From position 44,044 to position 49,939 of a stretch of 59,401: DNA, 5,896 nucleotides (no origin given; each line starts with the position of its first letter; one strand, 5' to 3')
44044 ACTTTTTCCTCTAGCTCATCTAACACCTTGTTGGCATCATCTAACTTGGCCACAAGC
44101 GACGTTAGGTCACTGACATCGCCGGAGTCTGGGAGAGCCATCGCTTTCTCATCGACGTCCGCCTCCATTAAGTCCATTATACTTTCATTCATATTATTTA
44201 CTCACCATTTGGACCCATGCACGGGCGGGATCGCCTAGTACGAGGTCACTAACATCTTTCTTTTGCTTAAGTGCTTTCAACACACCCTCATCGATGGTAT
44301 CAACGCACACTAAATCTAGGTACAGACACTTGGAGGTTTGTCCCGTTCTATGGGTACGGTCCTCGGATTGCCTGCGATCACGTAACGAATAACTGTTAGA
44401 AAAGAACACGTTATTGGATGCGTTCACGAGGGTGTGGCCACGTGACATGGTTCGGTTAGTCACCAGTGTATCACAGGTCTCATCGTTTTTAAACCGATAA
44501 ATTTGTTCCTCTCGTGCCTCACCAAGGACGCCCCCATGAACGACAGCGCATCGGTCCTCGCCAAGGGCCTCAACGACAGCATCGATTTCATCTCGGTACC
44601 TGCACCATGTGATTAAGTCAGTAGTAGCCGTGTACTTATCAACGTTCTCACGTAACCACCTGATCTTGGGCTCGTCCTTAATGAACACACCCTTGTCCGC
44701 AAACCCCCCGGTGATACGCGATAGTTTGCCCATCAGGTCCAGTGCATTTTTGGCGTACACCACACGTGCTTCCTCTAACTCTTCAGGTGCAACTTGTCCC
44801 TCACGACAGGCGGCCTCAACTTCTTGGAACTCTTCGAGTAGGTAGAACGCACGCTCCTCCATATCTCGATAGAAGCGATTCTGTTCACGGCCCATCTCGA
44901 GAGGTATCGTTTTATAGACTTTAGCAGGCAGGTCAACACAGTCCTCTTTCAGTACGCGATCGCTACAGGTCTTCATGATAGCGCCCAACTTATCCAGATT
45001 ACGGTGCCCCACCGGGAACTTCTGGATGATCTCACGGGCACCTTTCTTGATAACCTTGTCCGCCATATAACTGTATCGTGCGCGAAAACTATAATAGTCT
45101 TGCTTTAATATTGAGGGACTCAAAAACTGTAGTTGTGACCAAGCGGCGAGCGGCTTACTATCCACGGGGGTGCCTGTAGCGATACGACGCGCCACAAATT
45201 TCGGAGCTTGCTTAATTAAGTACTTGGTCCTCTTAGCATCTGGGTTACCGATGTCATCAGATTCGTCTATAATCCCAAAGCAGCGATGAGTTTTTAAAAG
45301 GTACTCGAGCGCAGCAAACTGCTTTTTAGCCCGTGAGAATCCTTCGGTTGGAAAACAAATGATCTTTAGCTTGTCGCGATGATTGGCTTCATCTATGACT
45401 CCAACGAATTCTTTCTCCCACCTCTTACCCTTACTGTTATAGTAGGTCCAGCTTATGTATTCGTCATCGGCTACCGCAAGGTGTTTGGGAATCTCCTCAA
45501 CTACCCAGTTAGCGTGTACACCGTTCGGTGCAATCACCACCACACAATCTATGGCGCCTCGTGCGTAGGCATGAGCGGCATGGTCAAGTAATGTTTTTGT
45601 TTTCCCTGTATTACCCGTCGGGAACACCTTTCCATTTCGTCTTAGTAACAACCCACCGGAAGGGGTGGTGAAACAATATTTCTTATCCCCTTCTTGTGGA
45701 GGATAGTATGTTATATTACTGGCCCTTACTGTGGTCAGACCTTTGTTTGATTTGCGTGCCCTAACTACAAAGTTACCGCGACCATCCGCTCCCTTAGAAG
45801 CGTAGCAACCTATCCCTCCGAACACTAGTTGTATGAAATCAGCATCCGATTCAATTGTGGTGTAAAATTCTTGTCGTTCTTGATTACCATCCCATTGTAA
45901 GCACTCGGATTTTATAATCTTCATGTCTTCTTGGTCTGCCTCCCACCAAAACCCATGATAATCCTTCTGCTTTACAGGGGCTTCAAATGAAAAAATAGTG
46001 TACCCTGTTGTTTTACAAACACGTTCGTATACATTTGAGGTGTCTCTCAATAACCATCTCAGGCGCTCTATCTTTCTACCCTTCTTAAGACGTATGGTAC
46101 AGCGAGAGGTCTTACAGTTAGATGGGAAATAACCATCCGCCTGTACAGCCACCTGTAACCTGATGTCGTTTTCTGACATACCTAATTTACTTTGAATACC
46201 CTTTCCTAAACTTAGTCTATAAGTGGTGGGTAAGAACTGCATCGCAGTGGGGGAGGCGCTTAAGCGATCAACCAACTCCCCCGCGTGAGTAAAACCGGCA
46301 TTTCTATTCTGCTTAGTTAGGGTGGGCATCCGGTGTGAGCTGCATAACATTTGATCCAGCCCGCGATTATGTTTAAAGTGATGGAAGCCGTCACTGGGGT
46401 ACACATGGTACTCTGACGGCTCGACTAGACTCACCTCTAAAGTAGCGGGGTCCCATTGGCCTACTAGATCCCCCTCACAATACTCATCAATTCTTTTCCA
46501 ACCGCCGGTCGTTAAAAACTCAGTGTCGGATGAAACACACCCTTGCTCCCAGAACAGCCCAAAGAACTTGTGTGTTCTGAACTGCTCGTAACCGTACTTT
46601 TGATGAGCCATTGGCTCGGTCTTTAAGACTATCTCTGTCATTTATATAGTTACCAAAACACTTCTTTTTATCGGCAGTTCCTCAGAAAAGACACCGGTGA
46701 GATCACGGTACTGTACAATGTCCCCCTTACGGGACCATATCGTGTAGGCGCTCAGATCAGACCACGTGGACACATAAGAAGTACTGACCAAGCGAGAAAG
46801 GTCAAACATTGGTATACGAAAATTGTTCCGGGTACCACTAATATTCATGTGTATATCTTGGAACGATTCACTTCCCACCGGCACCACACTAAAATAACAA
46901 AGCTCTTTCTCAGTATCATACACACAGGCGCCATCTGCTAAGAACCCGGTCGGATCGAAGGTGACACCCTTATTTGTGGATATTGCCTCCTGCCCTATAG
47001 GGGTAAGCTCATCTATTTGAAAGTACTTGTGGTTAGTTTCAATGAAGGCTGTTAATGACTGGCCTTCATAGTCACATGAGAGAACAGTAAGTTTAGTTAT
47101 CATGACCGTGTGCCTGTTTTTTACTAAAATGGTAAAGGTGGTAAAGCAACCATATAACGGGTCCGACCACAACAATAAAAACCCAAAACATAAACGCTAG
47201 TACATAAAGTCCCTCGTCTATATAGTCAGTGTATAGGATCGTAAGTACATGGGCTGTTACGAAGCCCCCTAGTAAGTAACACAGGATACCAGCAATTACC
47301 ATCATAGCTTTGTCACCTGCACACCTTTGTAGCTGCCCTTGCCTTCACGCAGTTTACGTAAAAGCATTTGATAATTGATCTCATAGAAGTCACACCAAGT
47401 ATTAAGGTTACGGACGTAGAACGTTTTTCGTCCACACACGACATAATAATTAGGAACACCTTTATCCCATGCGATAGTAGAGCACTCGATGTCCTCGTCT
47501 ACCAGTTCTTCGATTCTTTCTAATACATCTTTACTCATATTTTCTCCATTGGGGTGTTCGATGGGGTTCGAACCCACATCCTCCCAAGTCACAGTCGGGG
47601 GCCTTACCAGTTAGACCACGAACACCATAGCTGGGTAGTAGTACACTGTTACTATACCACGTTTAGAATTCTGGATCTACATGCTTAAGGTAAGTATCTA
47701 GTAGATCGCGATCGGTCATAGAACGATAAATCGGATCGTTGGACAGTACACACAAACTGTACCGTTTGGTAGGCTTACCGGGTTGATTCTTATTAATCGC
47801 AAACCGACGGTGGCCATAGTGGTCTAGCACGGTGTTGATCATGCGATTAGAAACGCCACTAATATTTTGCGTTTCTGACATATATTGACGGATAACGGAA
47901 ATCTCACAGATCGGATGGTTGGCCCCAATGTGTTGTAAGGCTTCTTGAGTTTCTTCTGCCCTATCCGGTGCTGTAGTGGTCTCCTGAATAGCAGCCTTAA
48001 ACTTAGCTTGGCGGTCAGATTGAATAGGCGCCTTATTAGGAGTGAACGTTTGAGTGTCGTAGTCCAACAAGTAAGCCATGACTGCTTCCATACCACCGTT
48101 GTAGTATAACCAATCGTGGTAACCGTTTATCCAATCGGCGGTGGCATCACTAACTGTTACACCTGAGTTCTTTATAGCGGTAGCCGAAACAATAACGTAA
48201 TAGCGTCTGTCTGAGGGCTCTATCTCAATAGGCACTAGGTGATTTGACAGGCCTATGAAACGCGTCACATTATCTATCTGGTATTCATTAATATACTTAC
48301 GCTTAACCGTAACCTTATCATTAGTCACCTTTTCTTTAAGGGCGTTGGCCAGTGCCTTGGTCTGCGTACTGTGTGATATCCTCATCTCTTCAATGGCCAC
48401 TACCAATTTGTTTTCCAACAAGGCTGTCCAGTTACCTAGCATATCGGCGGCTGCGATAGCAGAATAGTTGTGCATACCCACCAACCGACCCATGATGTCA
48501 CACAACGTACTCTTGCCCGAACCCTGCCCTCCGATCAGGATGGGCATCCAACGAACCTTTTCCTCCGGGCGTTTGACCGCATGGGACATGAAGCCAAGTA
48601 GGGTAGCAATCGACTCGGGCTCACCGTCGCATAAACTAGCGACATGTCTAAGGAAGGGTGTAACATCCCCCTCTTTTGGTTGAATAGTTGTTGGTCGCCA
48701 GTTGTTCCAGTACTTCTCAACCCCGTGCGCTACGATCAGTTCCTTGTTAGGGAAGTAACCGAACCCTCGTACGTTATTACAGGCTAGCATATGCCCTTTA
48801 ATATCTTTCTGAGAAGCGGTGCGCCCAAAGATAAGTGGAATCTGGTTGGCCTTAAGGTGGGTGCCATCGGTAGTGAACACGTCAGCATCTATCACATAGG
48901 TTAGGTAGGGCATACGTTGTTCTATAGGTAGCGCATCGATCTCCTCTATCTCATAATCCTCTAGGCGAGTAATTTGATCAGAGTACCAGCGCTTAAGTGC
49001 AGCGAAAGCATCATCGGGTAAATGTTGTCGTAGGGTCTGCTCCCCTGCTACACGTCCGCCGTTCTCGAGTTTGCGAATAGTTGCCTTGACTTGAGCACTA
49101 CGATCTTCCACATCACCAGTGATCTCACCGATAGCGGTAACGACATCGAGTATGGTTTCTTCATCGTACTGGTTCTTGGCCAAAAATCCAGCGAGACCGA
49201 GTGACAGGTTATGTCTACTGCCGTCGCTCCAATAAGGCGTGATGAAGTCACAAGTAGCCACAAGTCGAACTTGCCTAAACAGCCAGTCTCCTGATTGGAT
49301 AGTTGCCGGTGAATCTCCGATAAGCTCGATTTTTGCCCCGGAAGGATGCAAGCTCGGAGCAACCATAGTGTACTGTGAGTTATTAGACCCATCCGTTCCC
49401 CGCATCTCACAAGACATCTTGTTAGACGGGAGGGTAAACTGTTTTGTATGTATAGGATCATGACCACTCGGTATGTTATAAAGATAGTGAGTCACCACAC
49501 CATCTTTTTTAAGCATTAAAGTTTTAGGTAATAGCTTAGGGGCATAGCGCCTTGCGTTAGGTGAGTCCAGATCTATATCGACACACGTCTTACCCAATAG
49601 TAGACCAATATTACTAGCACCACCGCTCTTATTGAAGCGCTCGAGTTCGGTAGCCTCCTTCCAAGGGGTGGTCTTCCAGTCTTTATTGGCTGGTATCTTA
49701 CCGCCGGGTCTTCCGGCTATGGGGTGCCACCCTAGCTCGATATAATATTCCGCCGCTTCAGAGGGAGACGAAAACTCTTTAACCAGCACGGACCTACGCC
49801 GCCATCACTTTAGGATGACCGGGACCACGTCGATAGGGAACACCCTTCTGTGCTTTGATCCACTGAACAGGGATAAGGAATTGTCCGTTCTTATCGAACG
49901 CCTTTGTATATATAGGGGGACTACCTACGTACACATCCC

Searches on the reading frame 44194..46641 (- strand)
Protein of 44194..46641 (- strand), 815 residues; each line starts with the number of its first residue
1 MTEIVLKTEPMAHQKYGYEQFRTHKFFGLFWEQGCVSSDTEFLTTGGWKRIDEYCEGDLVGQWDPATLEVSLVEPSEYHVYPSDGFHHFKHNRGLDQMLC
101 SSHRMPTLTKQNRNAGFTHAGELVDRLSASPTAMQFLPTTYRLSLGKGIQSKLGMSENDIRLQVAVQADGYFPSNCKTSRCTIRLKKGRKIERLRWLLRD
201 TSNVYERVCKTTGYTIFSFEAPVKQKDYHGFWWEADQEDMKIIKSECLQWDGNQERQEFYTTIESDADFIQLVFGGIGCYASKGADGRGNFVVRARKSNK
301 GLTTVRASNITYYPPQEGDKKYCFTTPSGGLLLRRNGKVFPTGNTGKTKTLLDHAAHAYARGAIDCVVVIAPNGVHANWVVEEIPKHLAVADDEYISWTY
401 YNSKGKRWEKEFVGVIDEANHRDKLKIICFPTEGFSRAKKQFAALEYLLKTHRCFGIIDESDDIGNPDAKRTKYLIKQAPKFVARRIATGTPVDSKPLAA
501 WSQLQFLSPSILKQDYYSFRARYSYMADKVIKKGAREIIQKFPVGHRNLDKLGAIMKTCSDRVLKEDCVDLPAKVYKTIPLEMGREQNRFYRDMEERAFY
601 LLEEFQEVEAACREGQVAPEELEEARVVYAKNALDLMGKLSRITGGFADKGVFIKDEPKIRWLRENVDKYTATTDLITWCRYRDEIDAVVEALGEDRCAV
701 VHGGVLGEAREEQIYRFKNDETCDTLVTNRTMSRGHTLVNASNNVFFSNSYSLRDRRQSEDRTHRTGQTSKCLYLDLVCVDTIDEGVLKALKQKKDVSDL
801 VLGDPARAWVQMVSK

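Call 8: search_dna_similar(query=window:44194-46641:-, collection=phages, mode=protein, max_rows=20)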
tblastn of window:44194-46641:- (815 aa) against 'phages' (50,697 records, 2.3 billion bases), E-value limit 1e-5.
Records with a match: 998; places in all: 1004; records where one place covers at least 80% of the query: 0.
Best place of each record, by identity: <60% 998.
By first word of the organism name: Pseudomonas 391; Vibrio 122; Gordonia 74; Staphylococcus 44; Escherichia 38; Mycobacterium 34; Caulobacter 31; Xanthomonas 27; Achromobacter 21; Clostridium 16; and 56 more.
By host as written in the record: - 152; Pseudomonas aeruginosa 148; Pseudomonas aeruginosa PAO1 108; Pseudomonas sp. 33; Gordonia rubripertincta NRRL B-16540 33; Mycobacterium smegmatis mc2 155 24; Gordonia terrae 3612 21; Escherichia coli 19; and 201 more.
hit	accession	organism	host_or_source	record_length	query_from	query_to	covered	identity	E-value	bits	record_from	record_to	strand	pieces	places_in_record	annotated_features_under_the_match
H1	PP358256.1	Ralstonia phage PY059YO380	Ralstonia solanacearum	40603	345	802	56%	34.5%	2e-57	220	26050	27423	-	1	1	hypothetical protein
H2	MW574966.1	phage 023Pt_psg01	unknown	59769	340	810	58%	33.0%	1e-54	211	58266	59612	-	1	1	DEAD/DEAH box helix | hypothetical protein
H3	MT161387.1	Xanthomonas phage FoX7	Xanthomonas campestris pv. campestris ...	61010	334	802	58%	32.8%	5e-52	203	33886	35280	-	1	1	DNA helicase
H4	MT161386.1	Xanthomonas phage FoX6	Xanthomonas campestris pv. campestris ...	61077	334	802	58%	32.8%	5e-52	203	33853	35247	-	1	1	DNA helicase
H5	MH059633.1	Xanthomonas phage Carpasina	Xanthomonas campestris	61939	334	802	58%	32.8%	1e-51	202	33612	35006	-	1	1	hypothetical protein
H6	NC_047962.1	Xanthomonas phage Carpasina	Xanthomonas campestris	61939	334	802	58%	32.8%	1e-51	202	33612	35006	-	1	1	DNA helicase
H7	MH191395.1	Xanthomonas phage XcP1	Xanthomonas campestris pv. campestris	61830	334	802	58%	32.6%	4e-51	201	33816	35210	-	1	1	hypothetical protein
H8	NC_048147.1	Xanthomonas phage XcP1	Xanthomonas campestris pv. campestris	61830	334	802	58%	32.6%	4e-51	201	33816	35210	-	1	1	DNA helicase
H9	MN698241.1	Pelagibacter phage HTVC027P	Candidatus Pelagibacter sp. HTCC1062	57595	340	810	58%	32.4%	6e-54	209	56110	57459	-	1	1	superfamily II DNA/RNA helicase | hypothetical protein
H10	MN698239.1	Pelagibacter phage HTVC023P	Candidatus Pelagibacter sp. HTCC1062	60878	336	810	58%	32.0%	3e-46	186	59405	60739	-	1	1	superfamily II DNA/RNA helicase | hypothetical protein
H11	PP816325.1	Xylella phage MATE2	Xylella fastidiosa A0PT1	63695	334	802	58%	32.4%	1e-50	199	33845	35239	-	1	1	DNA helicase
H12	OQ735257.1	Burkholderia phage vB_BglM_WTB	Burkholderia gladioli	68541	334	802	58%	32.3%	1e-50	199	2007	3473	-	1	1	DNA helicase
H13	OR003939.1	Phage DSL-LC04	Gammaproteobacteria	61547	339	810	58%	31.3%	3e-50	198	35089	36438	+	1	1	HepA superfamily II DNA/RNA helicase | PD-(D/E)XK nuclease superfamily protein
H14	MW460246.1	Burkholderia phage BCSR52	Burkholderia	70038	334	802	58%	31.3%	1e-46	187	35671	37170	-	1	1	DNA helicase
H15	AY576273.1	Alphaproteobacteria phage PhiJL001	-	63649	339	804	57%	31.3%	2e-44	180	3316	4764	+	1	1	helicase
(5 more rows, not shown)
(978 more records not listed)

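Call 10: search_protein_families(library=pfam, proteins=[window:44194-46641:-], max_evalue=0.01)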
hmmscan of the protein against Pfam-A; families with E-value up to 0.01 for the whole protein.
window:44194-46641:- (815 aa): 2 families
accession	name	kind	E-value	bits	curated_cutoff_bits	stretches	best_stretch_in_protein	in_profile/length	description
PF00176.29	SNF2-rel_dom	-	7.4e-13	48.7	24.9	1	357-604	43-263/290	SNF2-related domain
PF00271.37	Helicase_C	-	4.6e-10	40.2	23.5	1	659-767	2-110/110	Helicase conserved C-terminal domain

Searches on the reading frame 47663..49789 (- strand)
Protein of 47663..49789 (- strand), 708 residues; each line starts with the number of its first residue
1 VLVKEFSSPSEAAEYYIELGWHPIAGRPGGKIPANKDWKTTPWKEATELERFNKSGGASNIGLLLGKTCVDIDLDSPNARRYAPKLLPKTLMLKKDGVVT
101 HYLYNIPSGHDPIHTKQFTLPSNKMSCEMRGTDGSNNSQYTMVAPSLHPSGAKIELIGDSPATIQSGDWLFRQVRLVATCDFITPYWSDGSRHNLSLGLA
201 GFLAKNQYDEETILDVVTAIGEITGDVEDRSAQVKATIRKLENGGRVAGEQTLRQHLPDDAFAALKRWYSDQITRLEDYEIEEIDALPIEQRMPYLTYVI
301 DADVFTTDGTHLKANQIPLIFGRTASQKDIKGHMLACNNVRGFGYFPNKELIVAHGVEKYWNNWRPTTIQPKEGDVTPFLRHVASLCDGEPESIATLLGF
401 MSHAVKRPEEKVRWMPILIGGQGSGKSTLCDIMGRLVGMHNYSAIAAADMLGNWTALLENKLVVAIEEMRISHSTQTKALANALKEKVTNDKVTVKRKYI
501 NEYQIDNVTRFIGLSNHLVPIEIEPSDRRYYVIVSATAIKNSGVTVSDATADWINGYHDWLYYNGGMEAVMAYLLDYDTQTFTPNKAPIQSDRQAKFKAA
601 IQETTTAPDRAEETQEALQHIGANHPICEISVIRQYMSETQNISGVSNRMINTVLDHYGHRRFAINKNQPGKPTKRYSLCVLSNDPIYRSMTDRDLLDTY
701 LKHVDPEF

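Call 10: search_protein_families(library=pfam, proteins=[window:47663-49789:-], max_evalue=0.01)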
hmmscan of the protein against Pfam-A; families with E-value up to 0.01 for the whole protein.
window:47663-49789:- (708 aa): 5 families
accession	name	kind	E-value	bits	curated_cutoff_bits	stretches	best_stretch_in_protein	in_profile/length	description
PF19263.5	DUF5906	-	2.6e-22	80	27.6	1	418-529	1-114/114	Family of unknown function (DUF5906)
PF09250.16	Prim-Pol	-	9.4e-12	46.1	22.8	1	14-159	2-148/158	Bifunctional DNA primase/polymerase, N-terminal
PF05272.17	VapE-like_dom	-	2.1e-07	31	25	1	405-540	43-173/217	Virulence-associated protein E-like domain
PF08298.17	AAA_PrkA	-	0.0026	17.3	25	0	392-458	65-130/358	PrkA AAA domain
PF13555.12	AAA_29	-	0.0099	16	27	0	417-434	26-43/61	P-loop containing region of AAA domain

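Call 18: find_homologous_proteins(query=window:47663-49789:-)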
Query window:47663-49789:- (708 aa): 18 proteins with E <= 0.001 among 8000 candidates.
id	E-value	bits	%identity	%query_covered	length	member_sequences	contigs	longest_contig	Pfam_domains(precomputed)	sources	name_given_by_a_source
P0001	0.0e+0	1651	100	100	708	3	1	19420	PF19263.6,PF05272.18,PF09250.17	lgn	-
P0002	0.0e+0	1346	79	100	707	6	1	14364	PF19263.6,PF05272.18,PF09250.17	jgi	-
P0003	0.0e+0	1336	80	100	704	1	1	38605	PF19263.6,PF05272.18,PF09250.17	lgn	-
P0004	0.0e+0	1315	78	100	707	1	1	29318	PF19263.6,PF05272.18,PF09250.17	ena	-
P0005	0.0e+0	1133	68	100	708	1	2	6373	PF19263.6,PF05272.18,PF09250.17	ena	-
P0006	6.2e-243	826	53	100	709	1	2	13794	PF19263.6,PF05272.18,PF09250.17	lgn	-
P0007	1.7e-160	554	40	99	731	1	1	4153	PF19263.6,PF05272.18,PF09250.17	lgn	-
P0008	4.5e-145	503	48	69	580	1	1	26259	PF19263.6,PF05272.18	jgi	-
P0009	1.2e-50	191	30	81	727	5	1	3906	PF19263.6,PF05272.18,PF09250.17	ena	-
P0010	1.4e-18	85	33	36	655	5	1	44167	PF19263.6,PF09250.17,PF08706.17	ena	-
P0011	2.0e-18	84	24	52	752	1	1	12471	PF19263.6,PF08707.17,PF09250.17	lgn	-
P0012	5.2e-17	79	28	38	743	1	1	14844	PF19263.6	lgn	-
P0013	8.3e-14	69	28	33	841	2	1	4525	PF19263.6,PF05272.18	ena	-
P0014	2.6e-12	64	33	34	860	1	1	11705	PF13148.12,PF09250.17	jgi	jgi:hypothetical protein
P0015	3.7e-12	63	30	38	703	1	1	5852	PF09250.17,PF13481.13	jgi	jgi:hypothetical protein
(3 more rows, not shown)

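Call 19: find_encoding_contigs(protein=P0003, flank=10000, max_places=3)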
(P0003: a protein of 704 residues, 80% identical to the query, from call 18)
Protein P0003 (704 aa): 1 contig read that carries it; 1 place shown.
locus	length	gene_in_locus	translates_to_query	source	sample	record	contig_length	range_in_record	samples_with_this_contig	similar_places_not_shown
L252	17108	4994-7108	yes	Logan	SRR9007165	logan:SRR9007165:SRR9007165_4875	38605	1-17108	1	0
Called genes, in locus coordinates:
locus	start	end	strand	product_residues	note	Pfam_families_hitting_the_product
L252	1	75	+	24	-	?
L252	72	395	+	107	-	-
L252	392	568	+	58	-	-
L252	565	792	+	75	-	-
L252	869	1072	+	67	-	-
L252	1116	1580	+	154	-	-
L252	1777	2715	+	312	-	PF01145:Band_7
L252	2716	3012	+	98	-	-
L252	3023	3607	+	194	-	-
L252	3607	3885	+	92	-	-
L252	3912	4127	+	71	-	-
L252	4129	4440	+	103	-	-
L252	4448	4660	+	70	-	-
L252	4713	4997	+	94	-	-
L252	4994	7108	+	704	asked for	PF09250:Prim-Pol, PF05272:VapE-like_dom (weak), PF19263:DUF5906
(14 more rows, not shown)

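Call 20: find_encoding_contigs(protein=P0004, flank=10000, max_places=3)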
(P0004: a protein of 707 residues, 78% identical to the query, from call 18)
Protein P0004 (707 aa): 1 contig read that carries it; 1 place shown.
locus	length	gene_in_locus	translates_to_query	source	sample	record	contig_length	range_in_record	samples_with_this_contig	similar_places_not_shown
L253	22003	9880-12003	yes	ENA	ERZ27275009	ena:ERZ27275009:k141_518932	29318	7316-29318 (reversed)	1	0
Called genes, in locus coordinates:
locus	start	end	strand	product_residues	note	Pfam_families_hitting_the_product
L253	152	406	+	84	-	-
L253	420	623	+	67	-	-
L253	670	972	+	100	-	PF14354:Lar_restr_allev (weak)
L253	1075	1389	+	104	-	-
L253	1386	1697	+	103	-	-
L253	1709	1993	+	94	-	-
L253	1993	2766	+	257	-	-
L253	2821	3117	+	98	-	-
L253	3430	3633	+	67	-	-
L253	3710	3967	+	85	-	-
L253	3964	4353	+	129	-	PF22811:Zn_ribbon_NrdR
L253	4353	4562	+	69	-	-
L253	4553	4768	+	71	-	-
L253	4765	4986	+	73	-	-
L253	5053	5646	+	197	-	-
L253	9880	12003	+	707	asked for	PF09250:Prim-Pol, PF05272:VapE-like_dom, PF19263:DUF5906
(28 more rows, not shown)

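Call 21: find_encoding_contigs(protein=P0002, flank=10000, max_places=3)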
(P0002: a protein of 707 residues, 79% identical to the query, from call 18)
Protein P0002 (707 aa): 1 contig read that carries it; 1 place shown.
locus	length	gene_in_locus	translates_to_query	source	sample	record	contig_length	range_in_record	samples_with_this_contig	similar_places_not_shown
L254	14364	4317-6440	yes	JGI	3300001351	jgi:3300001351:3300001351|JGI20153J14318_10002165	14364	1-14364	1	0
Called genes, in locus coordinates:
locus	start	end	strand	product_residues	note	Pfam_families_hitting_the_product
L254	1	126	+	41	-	?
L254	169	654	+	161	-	-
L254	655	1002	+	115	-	-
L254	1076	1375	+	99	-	-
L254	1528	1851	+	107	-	-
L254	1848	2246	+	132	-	PF22811:Zn_ribbon_NrdR (weak)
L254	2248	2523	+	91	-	-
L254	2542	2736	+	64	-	-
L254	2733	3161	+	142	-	-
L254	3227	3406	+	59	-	-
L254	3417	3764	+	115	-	-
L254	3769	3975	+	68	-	-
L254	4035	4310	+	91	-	-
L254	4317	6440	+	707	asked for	PF09250:Prim-Pol, PF05272:VapE-like_dom (weak), PF19263:DUF5906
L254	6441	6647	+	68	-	-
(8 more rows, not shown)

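Call 24: find_related_loci(query=window:47663-49789:-, collection=viral_contigs, flank=10000)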
Query window:47663-49789:- (708 aa) in viral_contigs; peptide patterns used: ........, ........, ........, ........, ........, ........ (x = any residue, [..] = any of these).
1 stretches matched a pattern; 1 encode a relative of the query (tblastn E <= 1e-3); 1 distinct loci.
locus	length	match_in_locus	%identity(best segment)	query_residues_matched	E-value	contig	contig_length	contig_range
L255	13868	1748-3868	81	1-708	0e+0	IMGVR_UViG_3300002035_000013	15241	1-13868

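Call 26: find_related_loci(query=A1, collection=metagenome_contigs, flank=10000)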
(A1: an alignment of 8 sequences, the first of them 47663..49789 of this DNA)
Query A1 (708 aa) in metagenome_contigs; peptide patterns used: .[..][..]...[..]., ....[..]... (x = any residue, [..] = any of these).
186 stretches matched a pattern; 3 encode a relative of the query (tblastn E <= 1e-3); 3 distinct loci.
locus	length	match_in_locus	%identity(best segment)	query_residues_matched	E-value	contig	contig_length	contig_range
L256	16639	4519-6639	80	1-708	0e+0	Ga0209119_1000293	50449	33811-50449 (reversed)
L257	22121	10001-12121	79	1-708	0e+0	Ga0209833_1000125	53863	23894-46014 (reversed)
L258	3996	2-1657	77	157-708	0e+0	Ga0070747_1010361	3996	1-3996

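Call 27: find_related_loci(query=A1, collection=viral_contigs, flank=10000)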
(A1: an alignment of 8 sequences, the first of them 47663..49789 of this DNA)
Query A1 (708 aa) in viral_contigs; peptide patterns used: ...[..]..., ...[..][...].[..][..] (x = any residue, [..] = any of these).
168 stretches matched a pattern; 6 encode a relative of the query (tblastn E <= 1e-3); 6 distinct loci.
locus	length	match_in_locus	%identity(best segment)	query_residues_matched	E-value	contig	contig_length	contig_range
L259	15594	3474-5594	80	1-708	0e+0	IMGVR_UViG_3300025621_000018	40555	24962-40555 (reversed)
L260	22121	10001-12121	79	1-708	0e+0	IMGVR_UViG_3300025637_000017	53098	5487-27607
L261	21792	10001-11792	48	3-616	8e-163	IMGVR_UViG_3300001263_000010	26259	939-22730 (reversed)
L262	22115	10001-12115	44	11-708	0e+0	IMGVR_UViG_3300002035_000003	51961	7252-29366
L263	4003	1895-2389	27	375-541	7e-16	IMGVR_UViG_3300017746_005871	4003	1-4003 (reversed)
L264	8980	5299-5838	27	361-541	3e-15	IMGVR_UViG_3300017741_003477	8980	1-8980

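Call 88: search_dna_similar(query=window:47663-49789:-, collection=phages, mode=protein, max_rows=12)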
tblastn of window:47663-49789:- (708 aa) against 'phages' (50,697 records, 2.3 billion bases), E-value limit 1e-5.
Records with a match: 528; places in all: 528; records where one place covers at least 80% of the query: 0.
Best place of each record, by identity: <60% 528.
By first word of the organism name: Pseudomonas 89; Klebsiella 88; Salmonella 74; Vibrio 49; Proteus 21; Xanthomonas 20; Rhizobium 16; Stenotrophomonas 16; Aeromonas 14; Escherichia 12; and 51 more.
By host as written in the record: - 61; Klebsiella pneumoniae 47; Pseudomonas aeruginosa 36; Pseudomonas aeruginosa PAO1 22; Salmonella enterica subsp. enterica serovar Typhimurium 19; Salmonella enterica 16; Proteus mirabilis 15; Bordetella bronchiseptica ATCC 10580 9; and 177 more.
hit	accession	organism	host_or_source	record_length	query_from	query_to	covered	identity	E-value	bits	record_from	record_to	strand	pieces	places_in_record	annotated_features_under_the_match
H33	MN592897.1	Vibrio phage MZH0603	Vibrio variabilis R-40492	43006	266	704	62%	21.8%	3e-15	86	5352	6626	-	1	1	coil containing protein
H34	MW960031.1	Rhizobium phage RHph_X2_24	Sinorhizobium americanum X2_24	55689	337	705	52%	23.5%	8e-17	91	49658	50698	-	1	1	DNA primase domain-containing protein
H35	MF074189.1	Sinorhizobium phage phiM5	Sinorhizobium meliloti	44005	278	588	44%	27.8%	3e-21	105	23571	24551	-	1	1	Bifunctional DNA primase/polymerase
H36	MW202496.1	Caudoviricetes sp.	Manatee Spring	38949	323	620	42%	28.9%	4e-20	102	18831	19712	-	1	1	virulence associated protein E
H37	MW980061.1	Rhizobium phage RHph_X2_30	Sinorhizobium americanum X2_30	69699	346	696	50%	24.3%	9e-14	81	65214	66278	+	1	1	putative DNA primase/polymerase protein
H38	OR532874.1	Klebsiella phage RCIP0080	Klebsiella pneumoniae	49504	297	621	46%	25.1%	6e-15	85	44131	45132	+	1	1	hypothetical protein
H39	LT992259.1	Yersinia phage fEV-1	-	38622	347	704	51%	22.7%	8e-8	62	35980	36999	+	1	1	g54: putative primase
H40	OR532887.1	Klebsiella phage RCIP0093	Klebsiella pneumoniae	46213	297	613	45%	25.5%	2e-16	90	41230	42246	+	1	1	hypothetical protein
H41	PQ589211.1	Klebsiella phage vB_KpnM_JYSS3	Klebsiella pneumoniae 21AA2216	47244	297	613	45%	25.5%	2e-16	90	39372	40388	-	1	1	none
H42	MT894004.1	Klebsiella phage MEW1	Klebsiella pneumoniae B5055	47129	297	613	45%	25.5%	2e-16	90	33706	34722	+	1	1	DNA primase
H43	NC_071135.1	Klebsiella phage MEW1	Klebsiella pneumoniae B5055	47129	297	613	45%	25.5%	2e-16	90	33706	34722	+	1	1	DNA primase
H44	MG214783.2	Sinorhizobium phage HMSP1-Susan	Sinorhizobium meliloti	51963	297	601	43%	26.3%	5e-19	99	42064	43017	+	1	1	putative DNA primase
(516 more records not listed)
